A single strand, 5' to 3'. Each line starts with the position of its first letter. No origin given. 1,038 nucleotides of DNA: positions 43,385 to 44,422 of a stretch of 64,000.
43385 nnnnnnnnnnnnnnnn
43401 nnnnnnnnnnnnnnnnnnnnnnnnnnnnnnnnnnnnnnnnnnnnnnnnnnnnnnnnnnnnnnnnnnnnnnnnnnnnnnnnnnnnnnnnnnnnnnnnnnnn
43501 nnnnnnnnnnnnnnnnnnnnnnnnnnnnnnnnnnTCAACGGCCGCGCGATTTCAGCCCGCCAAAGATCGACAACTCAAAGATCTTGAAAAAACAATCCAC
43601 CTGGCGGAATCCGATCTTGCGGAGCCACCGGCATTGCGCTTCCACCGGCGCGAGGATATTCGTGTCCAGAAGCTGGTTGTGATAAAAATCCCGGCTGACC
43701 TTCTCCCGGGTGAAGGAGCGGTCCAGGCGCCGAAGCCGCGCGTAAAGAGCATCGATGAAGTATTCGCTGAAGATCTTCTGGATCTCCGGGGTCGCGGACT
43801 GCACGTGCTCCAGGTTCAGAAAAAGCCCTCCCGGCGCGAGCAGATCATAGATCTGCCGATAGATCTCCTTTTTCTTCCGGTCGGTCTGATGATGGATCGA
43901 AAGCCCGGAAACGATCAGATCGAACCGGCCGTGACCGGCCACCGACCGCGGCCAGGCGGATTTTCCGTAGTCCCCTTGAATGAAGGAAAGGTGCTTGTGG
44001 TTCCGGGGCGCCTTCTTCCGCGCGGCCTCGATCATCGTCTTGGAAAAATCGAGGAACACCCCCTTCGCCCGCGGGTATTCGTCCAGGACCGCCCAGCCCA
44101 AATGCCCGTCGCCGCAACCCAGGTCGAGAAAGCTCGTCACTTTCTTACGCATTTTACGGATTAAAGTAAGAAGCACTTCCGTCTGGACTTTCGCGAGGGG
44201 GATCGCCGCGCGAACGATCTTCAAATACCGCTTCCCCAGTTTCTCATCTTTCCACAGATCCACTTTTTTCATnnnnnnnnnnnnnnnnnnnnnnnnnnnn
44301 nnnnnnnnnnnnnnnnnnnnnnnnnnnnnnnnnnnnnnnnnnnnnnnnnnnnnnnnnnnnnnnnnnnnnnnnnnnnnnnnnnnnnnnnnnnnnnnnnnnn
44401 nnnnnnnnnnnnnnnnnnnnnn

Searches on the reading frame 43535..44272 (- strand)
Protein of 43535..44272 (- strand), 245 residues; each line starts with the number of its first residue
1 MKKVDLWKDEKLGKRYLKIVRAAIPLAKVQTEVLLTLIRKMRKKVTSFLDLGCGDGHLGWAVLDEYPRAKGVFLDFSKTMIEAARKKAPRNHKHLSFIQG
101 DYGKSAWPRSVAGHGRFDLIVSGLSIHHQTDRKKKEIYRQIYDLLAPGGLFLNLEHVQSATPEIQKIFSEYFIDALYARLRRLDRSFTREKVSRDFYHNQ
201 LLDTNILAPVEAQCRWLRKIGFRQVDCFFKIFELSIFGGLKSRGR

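Call 7: search_protein_families(library=pfam, proteins=[window:43535-44272:-], max_evalue=0.01)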
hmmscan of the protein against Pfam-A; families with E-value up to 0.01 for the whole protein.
window:43535-44272:- (245 aa): 9 families
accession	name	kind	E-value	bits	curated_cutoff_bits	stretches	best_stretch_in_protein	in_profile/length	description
PF13649.12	Methyltransf_25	-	1e-17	65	27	1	49-149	2-97/97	Methyltransferase domain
PF08242.18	Methyltransf_12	-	1.8e-17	64.3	30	1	49-151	1-98/98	Methyltransferase domain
PF13847.12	Methyltransf_31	-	1.1e-15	58.1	27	1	44-160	3-117/145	Methyltransferase domain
PF08241.18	Methyltransf_11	-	6.1e-12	46.5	21.2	1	49-152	1-94/95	Methyltransferase domain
PF00891.24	Methyltransf_2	-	3.4e-10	40.1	22.3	1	28-165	48-176/210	O-methyltransferase domain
PF01209.24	Ubie_methyltran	-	4.3e-10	39.8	20.1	1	41-175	44-173/233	ubiE/COQ5 methyltransferase family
PF05175.20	MTS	-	4.7e-10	39.8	23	1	31-169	20-155/170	Methyltransferase small domain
PF13489.12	Methyltransf_23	-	5.6e-09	36.4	27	1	41-158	16-121/164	Methyltransferase domain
PF13679.12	Methyltransf_32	-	0.0015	18.9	27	1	36-109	15-96/143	Methyltransferase domain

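Call 53: search_protein_families(library=padloc, proteins=[window:43535-44272:-], max_evalue=0.01)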
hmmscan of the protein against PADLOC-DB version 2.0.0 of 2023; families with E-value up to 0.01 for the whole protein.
window:43535-44272:- (245 aa): 2 families
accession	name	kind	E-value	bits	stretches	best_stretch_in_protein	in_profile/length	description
PDLC04134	mad2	-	2.8e-18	64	1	14-174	263-419/492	mads_2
PDLC03285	MTase_II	-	0.00013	19.2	1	37-132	27-122/413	Type II methyltransferase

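Call 54: search_protein_families(library=ncbifam, proteins=[window:43535-44272:-], max_evalue=0.01)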
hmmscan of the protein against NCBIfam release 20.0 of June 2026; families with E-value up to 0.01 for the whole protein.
window:43535-44272:- (245 aa): 44 families (the best 25 are shown)
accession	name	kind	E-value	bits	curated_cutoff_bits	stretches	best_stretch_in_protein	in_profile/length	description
TIGR02072.1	BioC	equivalog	4.1e-17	62.8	184.95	1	27-190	13-170/244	malonyl-ACP O-methyltransferase BioC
TIGR03534.1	RF_mod_PrmC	equivalog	7.8e-13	48.5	199.1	1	27-122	69-162/253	peptide chain release factor N(5)-glutamine methyltransferase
NF043040.1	corrin_prot_MT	hypoth_equivalog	1.1e-11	44.6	180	1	37-160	34-154/216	corrinoid protein-associated methyltransferase CpaM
NF001244.0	PRK00216.1-5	equivalog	6.5e-09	35.4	216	1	41-174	44-174/236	bifunctional demethylmenaquinone methyltransferase/2-methoxy-6-polyprenyl-1,4-benzoquinol methylase UbiE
TIGR01934.1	MenG_MenH_UbiE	subfamily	8.1e-09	35.1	158.35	1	41-176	35-164/223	ubiquinone/menaquinone biosynthesis methyltransferase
TIGR00740.1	TIGR00740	equivalog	1.1e-07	31.8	193.3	1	6-235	15-233/239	carboxy-S-adenosyl-L-methionine synthase CmoA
NF040539.1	AST_met_ArsM_2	exception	2.8e-07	30.6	240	1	33-157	47-167/262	putative arsinothricin biosynthesis methyltransferase ArsM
NF040703.1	cyclopro_CfaB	exception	8.1e-07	28.1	650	1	22-153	136-263/393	C17 cyclopropane fatty acid synthase CfaB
NF007610.0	PRK10258.1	equivalog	1.3e-06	28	342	1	29-167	29-152/251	malonyl-ACP O-methyltransferase BioC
TIGR02021.1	BchM-ChlM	equivalog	2.7e-06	27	158.9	1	31-140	41-142/218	magnesium protoporphyrin IX methyltransferase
NF001243.0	PRK00216.1-4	equivalog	4e-06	26.3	235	1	38-172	40-170/237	demethylmenaquinone methyltransferase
NF002463.0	PRK01683.1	equivalog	4.9e-06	26.3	297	1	40-149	27-124/258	trans-aconitate 2-methyltransferase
TIGR04543.1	ketoArg_3Met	equivalog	7.6e-06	25.2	425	1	35-93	140-198/336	2-ketoarginine methyltransferase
NF001242.0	PRK00216.1-3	equivalog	1.1e-05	24.9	351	1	28-191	54-209/258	bifunctional demethylmenaquinone methyltransferase/2-methoxy-6-polyprenyl-1,4-benzoquinol methylase UbiE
NF041820.1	daptide_MTase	equivalog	1.3e-05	24.8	175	1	34-152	29-141/243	daptide-type RiPP biosynthesis methyltransferase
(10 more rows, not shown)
